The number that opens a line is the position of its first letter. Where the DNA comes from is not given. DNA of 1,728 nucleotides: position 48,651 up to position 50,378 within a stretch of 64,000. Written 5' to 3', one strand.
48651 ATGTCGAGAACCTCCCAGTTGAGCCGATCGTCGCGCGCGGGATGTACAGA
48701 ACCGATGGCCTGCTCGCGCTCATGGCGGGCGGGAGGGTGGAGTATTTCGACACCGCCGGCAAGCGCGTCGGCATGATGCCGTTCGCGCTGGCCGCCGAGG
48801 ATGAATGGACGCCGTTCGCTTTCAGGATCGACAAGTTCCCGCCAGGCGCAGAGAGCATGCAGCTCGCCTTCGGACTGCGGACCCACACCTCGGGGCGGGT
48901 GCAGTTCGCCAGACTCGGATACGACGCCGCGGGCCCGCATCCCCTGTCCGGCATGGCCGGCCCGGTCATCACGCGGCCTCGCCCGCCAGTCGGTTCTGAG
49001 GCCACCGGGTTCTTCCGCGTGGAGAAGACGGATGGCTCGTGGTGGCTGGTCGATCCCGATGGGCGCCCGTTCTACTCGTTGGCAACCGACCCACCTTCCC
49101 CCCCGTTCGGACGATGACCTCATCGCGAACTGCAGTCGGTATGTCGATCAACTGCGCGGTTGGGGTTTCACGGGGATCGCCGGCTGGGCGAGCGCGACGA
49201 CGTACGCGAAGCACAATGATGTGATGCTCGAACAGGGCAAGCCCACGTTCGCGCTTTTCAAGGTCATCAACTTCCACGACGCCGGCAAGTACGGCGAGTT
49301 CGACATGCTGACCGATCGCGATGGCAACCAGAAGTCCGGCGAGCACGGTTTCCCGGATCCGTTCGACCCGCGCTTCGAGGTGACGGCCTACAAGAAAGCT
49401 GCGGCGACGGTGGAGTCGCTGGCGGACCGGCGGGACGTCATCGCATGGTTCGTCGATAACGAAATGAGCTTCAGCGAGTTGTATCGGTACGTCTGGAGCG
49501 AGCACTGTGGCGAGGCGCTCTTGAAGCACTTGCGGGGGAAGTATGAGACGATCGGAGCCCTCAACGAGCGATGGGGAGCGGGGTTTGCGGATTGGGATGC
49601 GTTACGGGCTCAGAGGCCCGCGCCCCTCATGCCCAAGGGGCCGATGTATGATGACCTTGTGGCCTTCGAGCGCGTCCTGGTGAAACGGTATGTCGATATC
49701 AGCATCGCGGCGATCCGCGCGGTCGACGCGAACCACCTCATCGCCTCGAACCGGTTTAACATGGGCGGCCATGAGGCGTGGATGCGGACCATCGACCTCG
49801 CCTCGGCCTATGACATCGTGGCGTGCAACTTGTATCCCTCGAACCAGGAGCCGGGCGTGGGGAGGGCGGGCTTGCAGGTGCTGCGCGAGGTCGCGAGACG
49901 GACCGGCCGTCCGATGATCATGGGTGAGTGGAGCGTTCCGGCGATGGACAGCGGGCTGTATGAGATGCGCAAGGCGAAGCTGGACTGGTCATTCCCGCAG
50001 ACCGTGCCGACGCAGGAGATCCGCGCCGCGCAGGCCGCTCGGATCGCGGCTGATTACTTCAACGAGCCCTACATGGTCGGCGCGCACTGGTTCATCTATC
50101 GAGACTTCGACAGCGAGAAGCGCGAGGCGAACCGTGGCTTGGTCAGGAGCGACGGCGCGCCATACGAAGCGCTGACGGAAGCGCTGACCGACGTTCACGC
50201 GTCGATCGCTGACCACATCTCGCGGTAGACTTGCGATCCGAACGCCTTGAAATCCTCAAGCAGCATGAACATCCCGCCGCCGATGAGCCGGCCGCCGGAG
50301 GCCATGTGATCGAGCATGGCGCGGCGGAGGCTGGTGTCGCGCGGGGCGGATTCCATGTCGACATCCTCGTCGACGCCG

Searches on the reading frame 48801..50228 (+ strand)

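Call 65: search_protein_families(library=pfam, proteins=[window:48801-50228:+], max_evalue=0.0001)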
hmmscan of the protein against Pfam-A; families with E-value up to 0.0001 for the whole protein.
window:48801-50228:+ (475 aa): 1 family
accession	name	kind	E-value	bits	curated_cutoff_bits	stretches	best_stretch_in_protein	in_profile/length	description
PF02449.21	Glyco_hydro_42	-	2.4e-13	50.6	21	1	172-351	88-268/376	Beta-galactosidase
